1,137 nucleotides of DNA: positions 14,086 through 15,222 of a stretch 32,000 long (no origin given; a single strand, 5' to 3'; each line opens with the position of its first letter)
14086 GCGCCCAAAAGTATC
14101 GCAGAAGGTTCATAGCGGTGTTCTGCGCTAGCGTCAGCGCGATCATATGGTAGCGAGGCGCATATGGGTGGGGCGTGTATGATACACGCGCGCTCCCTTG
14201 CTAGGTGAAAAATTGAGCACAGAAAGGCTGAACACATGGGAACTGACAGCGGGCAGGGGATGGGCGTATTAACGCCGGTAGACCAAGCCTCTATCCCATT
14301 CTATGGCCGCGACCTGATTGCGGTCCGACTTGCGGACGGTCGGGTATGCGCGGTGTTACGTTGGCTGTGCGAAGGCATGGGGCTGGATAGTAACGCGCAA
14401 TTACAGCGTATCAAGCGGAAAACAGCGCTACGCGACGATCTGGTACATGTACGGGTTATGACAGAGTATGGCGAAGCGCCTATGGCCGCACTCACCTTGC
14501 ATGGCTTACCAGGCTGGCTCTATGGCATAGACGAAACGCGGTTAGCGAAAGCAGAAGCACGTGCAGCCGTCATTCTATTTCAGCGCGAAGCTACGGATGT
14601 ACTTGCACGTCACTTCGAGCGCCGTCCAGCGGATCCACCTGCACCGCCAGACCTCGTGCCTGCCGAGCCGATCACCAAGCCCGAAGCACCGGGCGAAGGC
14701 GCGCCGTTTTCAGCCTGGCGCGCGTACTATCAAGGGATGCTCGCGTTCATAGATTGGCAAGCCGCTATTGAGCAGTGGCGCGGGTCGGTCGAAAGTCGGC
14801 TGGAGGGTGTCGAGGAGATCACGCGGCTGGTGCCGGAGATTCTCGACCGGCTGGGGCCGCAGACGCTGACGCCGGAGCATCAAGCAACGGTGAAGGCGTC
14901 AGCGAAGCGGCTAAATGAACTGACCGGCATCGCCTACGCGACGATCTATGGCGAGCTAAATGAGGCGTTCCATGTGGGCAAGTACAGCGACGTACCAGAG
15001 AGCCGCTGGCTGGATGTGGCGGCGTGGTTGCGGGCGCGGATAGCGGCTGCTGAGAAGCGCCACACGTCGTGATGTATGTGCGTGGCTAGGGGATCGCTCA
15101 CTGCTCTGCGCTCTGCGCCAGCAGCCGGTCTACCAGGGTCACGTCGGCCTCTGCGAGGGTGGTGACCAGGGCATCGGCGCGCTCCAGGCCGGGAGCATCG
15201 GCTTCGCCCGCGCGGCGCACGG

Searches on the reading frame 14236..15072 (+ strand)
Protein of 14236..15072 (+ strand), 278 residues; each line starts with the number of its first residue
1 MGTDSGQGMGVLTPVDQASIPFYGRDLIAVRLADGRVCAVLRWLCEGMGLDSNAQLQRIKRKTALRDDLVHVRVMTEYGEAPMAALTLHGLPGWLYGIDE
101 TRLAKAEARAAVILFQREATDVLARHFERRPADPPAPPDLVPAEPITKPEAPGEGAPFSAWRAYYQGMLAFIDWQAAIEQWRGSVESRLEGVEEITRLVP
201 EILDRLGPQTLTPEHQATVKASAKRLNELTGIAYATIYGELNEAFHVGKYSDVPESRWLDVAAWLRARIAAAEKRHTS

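Call 8: search_protein_families(library=pfam, proteins=[window:14236-15072:+], max_evalue=0.01)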
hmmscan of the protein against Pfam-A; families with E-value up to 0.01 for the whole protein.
window:14236-15072:+ (278 aa): 1 family
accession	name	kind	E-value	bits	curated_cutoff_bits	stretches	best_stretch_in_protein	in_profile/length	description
PF10547.14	P22_AR_N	-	8e-20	71.6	30.7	1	19-130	2-112/115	P22_AR N-terminal domain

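Call 9: search_protein_families(library=phrogs, proteins=[window:14236-15072:+], max_evalue=0.001)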
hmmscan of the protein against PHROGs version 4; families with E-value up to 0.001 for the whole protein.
window:14236-15072:+ (278 aa): 3 families
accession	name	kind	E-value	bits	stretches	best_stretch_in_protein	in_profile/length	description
phrog_524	-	transcription regulation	1.7e-23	85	1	18-129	10-119/317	anti-repressor Ant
phrog_14366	-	unknown function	4.8e-07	30.9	1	17-119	3-103/122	-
phrog_29922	-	unknown function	9e-05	23.1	1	18-134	9-126/230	-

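Call 15: find_homologous_proteins(query=window:14236-15072:+, max_evalue=0.00001)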
Query window:14236-15072:+ (278 aa): 327 proteins with E <= 0.00001 among 4915 candidates; the best 120 are listed.
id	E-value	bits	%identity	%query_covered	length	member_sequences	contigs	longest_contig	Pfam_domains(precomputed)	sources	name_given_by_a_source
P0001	2.2e-120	419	70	99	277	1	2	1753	PF10547.15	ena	-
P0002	2.7e-116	405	66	100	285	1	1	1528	PF10547.15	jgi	jgi:hypothetical protein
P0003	1.5e-115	403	68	99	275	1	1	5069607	PF10547.15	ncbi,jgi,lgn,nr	ncbi:MAG: hypothetical protein OJF49_002413 [Ktedonobacterales bacterium]|jgi:hypothetical protein|n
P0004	3.4e-111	389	67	93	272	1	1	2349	PF10547.15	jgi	jgi:hypothetical protein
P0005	6.9e-109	381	64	100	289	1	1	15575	PF10547.15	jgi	jgi:antirepressor protein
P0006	4.2e-107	375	64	99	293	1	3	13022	PF10547.15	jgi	jgi:P22_AR N-terminal domain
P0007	4.2e-106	372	61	95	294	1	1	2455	PF10547.15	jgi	jgi:hypothetical protein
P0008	7.1e-105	368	62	99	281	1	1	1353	PF10547.15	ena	-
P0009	1.8e-103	363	60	99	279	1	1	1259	PF10547.15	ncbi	-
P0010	2.0e-103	363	64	93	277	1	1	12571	PF10547.15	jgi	jgi:hypothetical protein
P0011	2.2e-103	363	62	97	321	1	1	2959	PF10547.15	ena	-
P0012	9.2e-103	361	61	99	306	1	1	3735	PF10547.15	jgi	jgi:hypothetical protein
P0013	6.9e-102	358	60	99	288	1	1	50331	PF10547.15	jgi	jgi:P22_AR N-terminal domain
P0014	4.3e-101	356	60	99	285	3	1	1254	PF10547.15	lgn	-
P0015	2.6e-100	353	64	97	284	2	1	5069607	PF10547.15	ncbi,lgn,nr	ncbi:MAG: hypothetical protein OJF49_002342 [Ktedonobacterales bacterium]|nr:MAG: hypothetical prote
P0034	2.1e-92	327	56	95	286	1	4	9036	PF10547.15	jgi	jgi:antirepressor protein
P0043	1.2e-88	315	53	99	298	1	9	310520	PF10547.15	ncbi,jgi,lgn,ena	jgi:hypothetical protein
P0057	1.8e-84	301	53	95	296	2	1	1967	PF10547.15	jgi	jgi:P22_AR N-terminal domain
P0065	3.4e-82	294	52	96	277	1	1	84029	PF10547.15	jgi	jgi:hypothetical protein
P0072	7.6e-80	286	51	96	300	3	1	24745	PF10547.15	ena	-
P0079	7.4e-77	276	49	99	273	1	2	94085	PF10547.15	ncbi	ncbi:MAG: phage antirepressor N-terminal domain-containing protein [Ktedonobacteraceae bacterium]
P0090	2.1e-73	265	48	95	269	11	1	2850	PF10547.15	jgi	jgi:P22_AR N-terminal domain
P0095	1.2e-72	262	49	97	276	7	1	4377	PF10547.15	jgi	jgi:P22_AR N-terminal domain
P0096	1.6e-72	262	47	95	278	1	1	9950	PF10547.15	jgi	jgi:P22_AR N-terminal domain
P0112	7.0e-71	257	48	99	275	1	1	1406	PF10547.15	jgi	jgi:P22_AR N-terminal domain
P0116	1.7e-70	255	46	99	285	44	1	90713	PF10547.15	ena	-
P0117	1.7e-70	255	47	99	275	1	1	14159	PF10547.15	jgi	jgi:P22_AR N-terminal domain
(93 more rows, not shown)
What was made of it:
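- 14236..15072 (+): Full-length P22_AR_N (Ant-like) gene B, 278 aa. Call 8 (E = 8e-20); call 9 (phrog_524, anti-repressor Ant, 1.7e-23); 327 homologues, those that are named being Ktedonobacterales (call 15).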

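Call 26: find_encoding_contigs(protein=P0003, flank=6000, max_places=3)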
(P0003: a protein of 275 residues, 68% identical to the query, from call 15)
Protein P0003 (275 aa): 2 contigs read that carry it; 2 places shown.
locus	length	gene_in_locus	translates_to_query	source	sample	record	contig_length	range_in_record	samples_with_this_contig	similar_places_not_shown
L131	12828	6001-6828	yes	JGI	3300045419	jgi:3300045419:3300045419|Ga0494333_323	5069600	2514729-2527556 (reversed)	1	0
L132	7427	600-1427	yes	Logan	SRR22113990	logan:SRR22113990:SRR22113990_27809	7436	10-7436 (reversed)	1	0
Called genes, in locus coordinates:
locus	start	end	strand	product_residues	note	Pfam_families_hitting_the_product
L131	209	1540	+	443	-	-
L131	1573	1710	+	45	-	-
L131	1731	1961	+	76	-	-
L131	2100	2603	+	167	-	-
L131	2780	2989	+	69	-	-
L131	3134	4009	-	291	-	PF02629:CoA_binding, PF13607:Succ_CoA_lig, PF00549:Ligase_CoA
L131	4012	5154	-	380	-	PF02786:CPSase_L_D2 (weak), PF08442:ATP-grasp_2, PF13549:ATP-grasp_5, PF24948:Citrate_synth_N, PF00549:Ligase_CoA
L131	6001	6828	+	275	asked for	PF10547:P22_AR_N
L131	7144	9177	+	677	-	PF06480:FtsH_ext, PF06068:TIP49 (faint), PF00004:AAA, PF07728:AAA_5 (faint), PF17862:AAA_lid_3, PF01434:Peptidase_M41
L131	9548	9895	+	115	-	-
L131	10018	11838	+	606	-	PF00069:Pkinase, PF07714:PK_Tyr_Ser-Thr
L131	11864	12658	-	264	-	PF00106:adh_short, PF08659:KR, PF13561:adh_short_C2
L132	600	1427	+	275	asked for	PF10547:P22_AR_N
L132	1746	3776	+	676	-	PF06480:FtsH_ext, PF06068:TIP49 (faint), PF07728:AAA_5 (faint), PF00004:AAA, PF17862:AAA_lid_3, PF01434:Peptidase_M41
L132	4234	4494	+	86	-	-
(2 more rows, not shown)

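Call 27: find_encoding_contigs(protein=P0015, flank=6000, max_places=3)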
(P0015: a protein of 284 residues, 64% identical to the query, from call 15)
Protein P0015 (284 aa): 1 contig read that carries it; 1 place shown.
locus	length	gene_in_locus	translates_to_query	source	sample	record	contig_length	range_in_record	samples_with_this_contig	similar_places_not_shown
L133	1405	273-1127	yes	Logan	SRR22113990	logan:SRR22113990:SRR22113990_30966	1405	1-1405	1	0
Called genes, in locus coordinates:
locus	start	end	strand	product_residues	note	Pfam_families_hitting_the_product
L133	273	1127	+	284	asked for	PF10547:P22_AR_N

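Call 30: find_encoding_contigs(protein=P0005, flank=3000, max_places=4)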
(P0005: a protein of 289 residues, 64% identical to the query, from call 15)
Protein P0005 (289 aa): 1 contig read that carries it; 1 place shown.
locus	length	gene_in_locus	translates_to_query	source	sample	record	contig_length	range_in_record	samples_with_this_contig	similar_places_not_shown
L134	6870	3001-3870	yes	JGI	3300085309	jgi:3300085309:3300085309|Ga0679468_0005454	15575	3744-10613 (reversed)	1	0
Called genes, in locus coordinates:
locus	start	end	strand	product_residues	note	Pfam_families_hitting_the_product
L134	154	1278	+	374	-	-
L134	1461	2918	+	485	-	PF01867:Cas_Cas1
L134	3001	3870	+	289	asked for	PF10547:P22_AR_N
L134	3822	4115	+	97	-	-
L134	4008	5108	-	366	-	PF18928:DUF5677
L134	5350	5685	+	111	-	-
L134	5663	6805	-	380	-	-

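Call 31: find_encoding_contigs(protein=P0013, flank=3000, max_places=4)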
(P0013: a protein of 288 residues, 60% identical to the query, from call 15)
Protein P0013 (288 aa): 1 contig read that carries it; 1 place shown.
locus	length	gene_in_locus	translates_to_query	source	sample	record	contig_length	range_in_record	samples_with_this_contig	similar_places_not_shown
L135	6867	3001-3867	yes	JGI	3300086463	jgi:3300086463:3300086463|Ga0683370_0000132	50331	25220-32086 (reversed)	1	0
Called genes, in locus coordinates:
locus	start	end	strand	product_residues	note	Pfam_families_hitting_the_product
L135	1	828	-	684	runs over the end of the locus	-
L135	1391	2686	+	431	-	PF00069:Pkinase, PF07714:PK_Tyr_Ser-Thr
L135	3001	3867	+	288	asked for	PF10547:P22_AR_N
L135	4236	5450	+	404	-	PF04542:Sigma70_r2, PF04545:Sigma70_r4, PF08281:Sigma70_r4_2, PF02861:Clp_N, PF13376:OmdA (weak)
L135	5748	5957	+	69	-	-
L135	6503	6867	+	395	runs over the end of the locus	PF01436:NHL (faint), PF08450:SGL (faint), PF07494:Reg_prop (faint), PF13449:Phytase-like (faint), PF24684:Vgb_lyase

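Call 32: find_encoding_contigs(protein=P0043, flank=3000, max_places=6)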
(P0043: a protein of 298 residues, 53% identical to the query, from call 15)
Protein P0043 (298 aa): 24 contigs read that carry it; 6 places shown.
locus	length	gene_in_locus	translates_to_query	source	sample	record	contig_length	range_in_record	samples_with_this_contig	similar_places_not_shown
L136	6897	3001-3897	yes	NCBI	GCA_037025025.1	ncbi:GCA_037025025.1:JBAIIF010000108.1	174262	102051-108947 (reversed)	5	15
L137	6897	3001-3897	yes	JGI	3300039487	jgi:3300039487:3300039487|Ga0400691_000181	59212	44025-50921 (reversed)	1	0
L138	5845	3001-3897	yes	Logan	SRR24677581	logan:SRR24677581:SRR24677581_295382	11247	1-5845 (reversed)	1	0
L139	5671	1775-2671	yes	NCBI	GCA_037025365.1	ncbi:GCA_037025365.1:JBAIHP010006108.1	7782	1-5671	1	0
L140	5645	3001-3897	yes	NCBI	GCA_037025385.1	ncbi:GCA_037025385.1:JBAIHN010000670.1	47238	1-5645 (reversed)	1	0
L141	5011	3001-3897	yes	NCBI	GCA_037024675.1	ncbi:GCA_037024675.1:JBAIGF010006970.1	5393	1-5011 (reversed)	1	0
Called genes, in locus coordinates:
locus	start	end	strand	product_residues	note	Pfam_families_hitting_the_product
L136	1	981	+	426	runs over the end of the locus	PF00909:Ammonium_transp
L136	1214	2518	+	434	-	PF13091:PLDc_2, PF00614:PLDc (faint), PF13091:PLDc_2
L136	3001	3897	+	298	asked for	PF10547:P22_AR_N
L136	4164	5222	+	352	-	PF00805:Pentapeptide, PF13599:Pentapeptide_4, PF00805:Pentapeptide, PF13576:Pentapeptide_3, PF00805:Pentapeptide, PF13576:Pentapeptide_3 (weak), PF13599:Pentapeptide_4, PF00805:Pentapeptide, +1 more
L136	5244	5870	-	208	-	-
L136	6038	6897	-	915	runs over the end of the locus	PF12704:MacB_PCD (weak), PF02687:FtsX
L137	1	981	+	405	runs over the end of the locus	PF00909:Ammonium_transp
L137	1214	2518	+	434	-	PF13091:PLDc_2, PF00614:PLDc (faint), PF13091:PLDc_2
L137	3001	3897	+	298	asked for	PF10547:P22_AR_N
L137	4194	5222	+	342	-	PF00805:Pentapeptide, PF13599:Pentapeptide_4, PF00805:Pentapeptide, PF13576:Pentapeptide_3, PF13599:Pentapeptide_4, PF00805:Pentapeptide, PF13576:Pentapeptide_3 (weak), PF00805:Pentapeptide, +1 more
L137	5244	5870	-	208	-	-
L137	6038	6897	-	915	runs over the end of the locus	PF12704:MacB_PCD (weak), PF02687:FtsX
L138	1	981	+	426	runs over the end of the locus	PF00909:Ammonium_transp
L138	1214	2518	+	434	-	PF13091:PLDc_2, PF00614:PLDc (faint), PF13091:PLDc_2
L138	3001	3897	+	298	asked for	PF10547:P22_AR_N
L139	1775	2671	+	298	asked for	PF10547:P22_AR_N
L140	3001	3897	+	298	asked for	PF10547:P22_AR_N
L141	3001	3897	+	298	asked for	PF10547:P22_AR_N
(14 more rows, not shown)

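Call 33: find_encoding_contigs(protein=P0079, flank=3000, max_places=4)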
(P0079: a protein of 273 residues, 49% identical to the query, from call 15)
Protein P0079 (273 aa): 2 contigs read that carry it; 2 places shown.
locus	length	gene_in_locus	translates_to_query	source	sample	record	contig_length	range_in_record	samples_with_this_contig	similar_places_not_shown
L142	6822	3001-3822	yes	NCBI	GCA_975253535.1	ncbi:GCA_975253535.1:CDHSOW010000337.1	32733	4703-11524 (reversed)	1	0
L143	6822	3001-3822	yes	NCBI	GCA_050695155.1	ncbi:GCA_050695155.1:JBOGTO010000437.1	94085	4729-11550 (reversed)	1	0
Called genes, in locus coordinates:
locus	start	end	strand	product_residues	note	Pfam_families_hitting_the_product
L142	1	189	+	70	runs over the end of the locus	-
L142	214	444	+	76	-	-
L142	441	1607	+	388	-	PF04480:DUF559, PF18741:MTES_1575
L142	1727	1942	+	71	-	-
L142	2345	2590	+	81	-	-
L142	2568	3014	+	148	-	-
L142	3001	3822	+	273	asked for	PF10547:P22_AR_N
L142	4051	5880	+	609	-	-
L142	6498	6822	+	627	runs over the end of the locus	-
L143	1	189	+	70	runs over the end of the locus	-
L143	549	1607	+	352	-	PF04480:DUF559, PF18741:MTES_1575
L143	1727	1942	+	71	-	-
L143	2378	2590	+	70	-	-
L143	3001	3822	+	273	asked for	PF10547:P22_AR_N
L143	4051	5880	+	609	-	-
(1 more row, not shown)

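Call 44: search_protein_families(library=pfam, proteins=[L134:154-1278:+, L134:1461-2918:+, L134:3001-3870:+], max_evalue=0.01)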
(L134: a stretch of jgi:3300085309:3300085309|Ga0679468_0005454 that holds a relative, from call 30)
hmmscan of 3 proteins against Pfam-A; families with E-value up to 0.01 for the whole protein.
L134:154-1278:+ (374 aa): 1 family
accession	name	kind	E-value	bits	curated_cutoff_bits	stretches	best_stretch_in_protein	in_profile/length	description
PF13411.12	MerR_1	-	0.0073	16.8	21.6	0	27-56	12-39/69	MerR HTH family regulatory protein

L134:1461-2918:+ (485 aa): 1 family
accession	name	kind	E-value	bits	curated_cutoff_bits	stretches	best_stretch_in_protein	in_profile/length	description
PF01867.21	Cas_Cas1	-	1.9e-41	142.5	22.3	1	118-437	1-279/283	CRISPR associated protein Cas1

L134:3001-3870:+ (289 aa): 1 family
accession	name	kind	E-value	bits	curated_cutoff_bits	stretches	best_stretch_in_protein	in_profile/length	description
PF10547.14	P22_AR_N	-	4.1e-20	72.5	30.7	1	30-143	2-114/115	P22_AR N-terminal domain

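Call 48: find_encoding_contigs(protein=P0006, flank=2500, max_places=4)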
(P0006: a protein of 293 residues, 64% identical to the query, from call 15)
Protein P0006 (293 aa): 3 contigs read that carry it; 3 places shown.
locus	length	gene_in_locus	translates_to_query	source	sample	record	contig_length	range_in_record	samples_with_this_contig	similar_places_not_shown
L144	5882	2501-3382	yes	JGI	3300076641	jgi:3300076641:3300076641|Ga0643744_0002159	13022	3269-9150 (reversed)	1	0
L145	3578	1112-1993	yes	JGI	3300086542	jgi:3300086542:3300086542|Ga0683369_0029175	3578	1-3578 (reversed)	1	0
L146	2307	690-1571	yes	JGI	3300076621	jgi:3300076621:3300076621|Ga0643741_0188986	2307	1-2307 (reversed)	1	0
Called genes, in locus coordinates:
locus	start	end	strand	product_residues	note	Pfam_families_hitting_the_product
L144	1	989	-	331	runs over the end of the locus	-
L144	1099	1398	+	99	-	-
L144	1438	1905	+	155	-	PF10547:P22_AR_N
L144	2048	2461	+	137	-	-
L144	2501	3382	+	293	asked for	PF10547:P22_AR_N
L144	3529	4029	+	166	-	-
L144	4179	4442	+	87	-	-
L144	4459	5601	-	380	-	-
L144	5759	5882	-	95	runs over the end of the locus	-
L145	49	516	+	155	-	PF10547:P22_AR_N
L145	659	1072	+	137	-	-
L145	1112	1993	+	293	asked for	PF10547:P22_AR_N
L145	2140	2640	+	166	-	-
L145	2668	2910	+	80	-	-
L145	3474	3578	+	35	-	?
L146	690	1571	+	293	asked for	PF10547:P22_AR_N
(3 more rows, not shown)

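Call 49: find_encoding_contigs(protein=P0010, flank=2500, max_places=4)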
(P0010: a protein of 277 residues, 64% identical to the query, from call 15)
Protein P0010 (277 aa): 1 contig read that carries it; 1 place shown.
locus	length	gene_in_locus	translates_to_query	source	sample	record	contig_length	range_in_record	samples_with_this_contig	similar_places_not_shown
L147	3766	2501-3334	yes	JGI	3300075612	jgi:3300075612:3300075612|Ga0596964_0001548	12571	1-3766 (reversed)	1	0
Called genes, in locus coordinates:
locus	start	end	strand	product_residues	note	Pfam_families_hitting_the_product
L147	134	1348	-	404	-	PF00871:Acetate_kinase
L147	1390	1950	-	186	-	PF01872:RibD_C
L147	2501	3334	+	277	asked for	PF10547:P22_AR_N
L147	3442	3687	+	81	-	-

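Call 50: find_encoding_contigs(protein=P0065, flank=2500, max_places=4)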
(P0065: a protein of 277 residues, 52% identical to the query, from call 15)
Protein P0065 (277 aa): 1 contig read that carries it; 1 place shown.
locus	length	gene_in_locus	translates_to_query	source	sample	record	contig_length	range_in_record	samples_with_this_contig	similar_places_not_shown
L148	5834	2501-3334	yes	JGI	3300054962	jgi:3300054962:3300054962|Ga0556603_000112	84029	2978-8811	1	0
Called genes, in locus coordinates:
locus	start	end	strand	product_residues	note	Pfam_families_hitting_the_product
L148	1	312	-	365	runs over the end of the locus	-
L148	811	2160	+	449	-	PF16952:Gln-synt_N_2, PF00120:Gln-synt_C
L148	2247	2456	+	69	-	PF03869:Arc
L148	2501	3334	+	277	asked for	PF10547:P22_AR_N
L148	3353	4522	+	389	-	PF04909:Amidohydro_2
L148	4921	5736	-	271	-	PF00378:ECH_1, PF16113:ECH_2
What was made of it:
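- On P22 sar-type control of ant: An Arc gene is found only in the leader-less relative L148 (call 50).
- Closest known: Phage P22 immunity I region: Pant / Psar and the sar antisense RNA controlling ant. Same: One relative (L148) even has an Arc-family gene directly upstream of the Ant-like gene (call 50).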

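Call 51: find_encoding_contigs(protein=P0116, flank=2500, max_places=4)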
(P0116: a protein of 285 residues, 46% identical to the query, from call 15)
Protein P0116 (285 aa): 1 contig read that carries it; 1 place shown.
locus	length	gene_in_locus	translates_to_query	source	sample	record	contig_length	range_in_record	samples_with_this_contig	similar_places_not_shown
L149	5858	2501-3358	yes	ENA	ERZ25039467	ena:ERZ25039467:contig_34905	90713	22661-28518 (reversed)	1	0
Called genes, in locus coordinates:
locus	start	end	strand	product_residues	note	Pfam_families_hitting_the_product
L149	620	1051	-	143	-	-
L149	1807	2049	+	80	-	-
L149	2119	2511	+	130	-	-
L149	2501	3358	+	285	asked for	PF10547:P22_AR_N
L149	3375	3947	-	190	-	PF00596:Aldolase_II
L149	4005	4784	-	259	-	PF01643:Acyl-ACP_TE (weak), PF13279:4HBT_2 (weak)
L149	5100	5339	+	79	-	-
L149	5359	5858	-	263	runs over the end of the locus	PF01113:DapB_N, PF03447:NAD_binding_3 (weak), PF05173:DapB_C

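Call 65: search_protein_families(library=ncbifam, proteins=[window:14236-15072:+, L134:1461-2918:+], max_evalue=0.01)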
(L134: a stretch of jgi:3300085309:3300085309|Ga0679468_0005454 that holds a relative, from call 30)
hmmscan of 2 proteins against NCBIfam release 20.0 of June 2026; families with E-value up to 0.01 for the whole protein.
window:14236-15072:+ (278 aa): 0 families

L134:1461-2918:+ (485 aa): 8 families
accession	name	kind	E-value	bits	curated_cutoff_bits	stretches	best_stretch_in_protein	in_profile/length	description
TIGR03640.1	cas1_DVULG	exception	1.2e-29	103.6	385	1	117-450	5-305/340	type I-C CRISPR-associated endonuclease Cas1c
TIGR00287.1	cas1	equivalog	1.5e-29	103.1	71.7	1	117-439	1-285/327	CRISPR-associated endonuclease Cas1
NF049935.1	cas4g_cas1g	exception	7e-25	87.5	560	1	112-448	211-505/546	CRISPR-associated endonuclease Cas4g/Cas1g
TIGR04093.1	cas1_CYANO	exception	2.4e-20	72.8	385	1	146-430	28-278/334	type I-D CRISPR-associated endonuclease Cas1d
TIGR03639.1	cas1_NMENI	exception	2.9e-15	56.3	120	1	346-404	173-231/278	type II CRISPR-associated endonuclease Cas1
TIGR03983.1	cas1_MYXAN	equivalog_domain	1.1e-12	47.6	358.05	1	114-403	10-265/347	type I-MYXAN CRISPR-associated endonuclease Cas1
TIGR04329.1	cas1_PREFRAN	exception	1.3e-07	31.1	300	1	347-417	191-260/317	type V CRISPR-associated endonuclease Cas1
TIGR03638.1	cas1_ECOLI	exception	2.4e-06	27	215.6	1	347-398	174-223/269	type I-E CRISPR-associated endonuclease Cas1e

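Call 66: search_protein_families(library=padloc, proteins=[window:14236-15072:+, L134:1461-2918:+], max_evalue=0.01)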
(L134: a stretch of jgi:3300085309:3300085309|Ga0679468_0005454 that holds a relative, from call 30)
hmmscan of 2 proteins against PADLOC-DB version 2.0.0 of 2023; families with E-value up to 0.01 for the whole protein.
window:14236-15072:+ (278 aa): 0 families

L134:1461-2918:+ (485 aa): 27 families (the best 25 are shown)
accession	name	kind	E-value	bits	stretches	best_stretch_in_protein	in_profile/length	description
PDLC01608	Cas1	-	1.1e-42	144.4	1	119-437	2-272/276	"CAS-I,CAS-II,CAS-III,CAS-IV,CAS-V,CAS-VI; acquisition_1"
PDLC01248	Cas1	-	1.3e-41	141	1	116-439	1-259/289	"CAS-I,CAS-II,CAS-III,CAS-IV,CAS-V,CAS-VI; acquisition_1"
PDLC00928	Cas1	-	5.6e-33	112.3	1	116-427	1-268/315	Cas1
PDLC01743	Cas1c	-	1.3e-31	108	1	115-450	5-301/337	-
PDLC01334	Cas1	-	1e-30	105.2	1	117-450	4-302/336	"CAS-I,CAS-II,CAS-III,CAS-IV,CAS-V,CAS-VI; acquisition_1"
PDLC00923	Cas1c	-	3.1e-30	103.6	1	117-450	5-305/340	"CRISPR-associated endonuclease Cas1, subtype I-C/DVULG"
PDLC00927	Cas1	-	4e-30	103.1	1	117-439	1-285/327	CRISPR-associated endonuclease Cas1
PDLC01449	Cas1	-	4.5e-30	102.8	1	148-411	28-231/285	"CAS-I,CAS-II,CAS-III,CAS-IV,CAS-V,CAS-VI; acquisition_1"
PDLC01249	Cas1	-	1.6e-26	91.4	1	119-409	2-239/246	"CAS-I,CAS-II,CAS-III,CAS-IV,CAS-V,CAS-VI; acquisition_1"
PDLC02025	Cas1d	-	1.5e-25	88.3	1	117-420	3-255/316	-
PDLC02066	Cas1b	-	1.6e-25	88.1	2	340-408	191-259/322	-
PDLC01747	Cas1g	-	8.2e-25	85.4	1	114-448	196-482/523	-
PDLC02063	Cas1_IIIb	-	3e-21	73.6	1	112-411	307-555/617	-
PDLC02061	Cas1_II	-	6.7e-21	72.6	2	289-415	170-251/335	-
PDLC02062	Cas1_II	-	5.9e-19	66.5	2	338-403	184-250/317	-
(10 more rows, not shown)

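Call 69: find_related_loci(query=window:14236-15072:+, collection=viral_contigs, flank=1500)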
Query window:14236-15072:+ (278 aa) in viral_contigs; peptide patterns used: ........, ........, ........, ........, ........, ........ (x = any residue, [..] = any of these).
3 stretches matched a pattern, but none encodes a relative of the query by tblastn (E <= 1e-3).

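Call 70: find_encoding_contigs(protein=P0034, flank=2000, max_places=4)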
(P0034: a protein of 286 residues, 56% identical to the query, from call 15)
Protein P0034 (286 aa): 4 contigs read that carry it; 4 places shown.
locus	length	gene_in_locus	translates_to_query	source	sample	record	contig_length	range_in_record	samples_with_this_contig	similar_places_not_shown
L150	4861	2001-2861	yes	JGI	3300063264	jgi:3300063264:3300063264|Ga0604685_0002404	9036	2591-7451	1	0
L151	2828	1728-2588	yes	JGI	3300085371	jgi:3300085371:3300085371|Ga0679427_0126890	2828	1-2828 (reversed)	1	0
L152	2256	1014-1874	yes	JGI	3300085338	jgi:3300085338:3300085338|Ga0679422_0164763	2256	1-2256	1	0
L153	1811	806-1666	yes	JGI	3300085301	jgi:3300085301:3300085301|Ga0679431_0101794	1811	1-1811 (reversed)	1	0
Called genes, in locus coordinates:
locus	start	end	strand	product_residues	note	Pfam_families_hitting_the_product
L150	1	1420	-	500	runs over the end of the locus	PF08323:Glyco_transf_5, PF13439:Glyco_transf_4, PF13579:Glyco_trans_4_4, PF20706:GT4-conflict (faint), PF00534:Glycos_transf_1, PF13692:Glyco_trans_1_4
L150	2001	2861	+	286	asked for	PF10547:P22_AR_N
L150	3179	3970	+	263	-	PF00005:ABC_tran, PF13304:AAA_21 (weak)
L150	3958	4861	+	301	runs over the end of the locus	PF00005:ABC_tran, PF13304:AAA_21 (faint), PF12399:BCA_ABC_TP_C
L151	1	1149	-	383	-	?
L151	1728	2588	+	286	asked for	PF10547:P22_AR_N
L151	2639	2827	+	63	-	?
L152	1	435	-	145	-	?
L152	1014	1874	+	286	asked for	PF10547:P22_AR_N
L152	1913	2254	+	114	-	?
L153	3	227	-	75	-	?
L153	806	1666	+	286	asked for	PF10547:P22_AR_N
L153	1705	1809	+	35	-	?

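Call 71: find_encoding_contigs(protein=P0072, flank=2000, max_places=4)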
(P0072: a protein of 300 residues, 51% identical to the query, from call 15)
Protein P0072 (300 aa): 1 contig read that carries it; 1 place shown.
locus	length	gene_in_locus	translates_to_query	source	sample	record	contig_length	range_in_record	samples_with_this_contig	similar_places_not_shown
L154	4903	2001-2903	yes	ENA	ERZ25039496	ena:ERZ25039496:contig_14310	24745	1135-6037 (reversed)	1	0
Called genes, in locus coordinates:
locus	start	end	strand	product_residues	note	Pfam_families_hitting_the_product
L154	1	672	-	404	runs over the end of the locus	-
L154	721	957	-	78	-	-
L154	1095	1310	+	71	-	-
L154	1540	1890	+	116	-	-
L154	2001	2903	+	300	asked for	PF10547:P22_AR_N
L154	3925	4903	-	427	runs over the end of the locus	PF13546:DDE_5, PF01609:DDE_Tnp_1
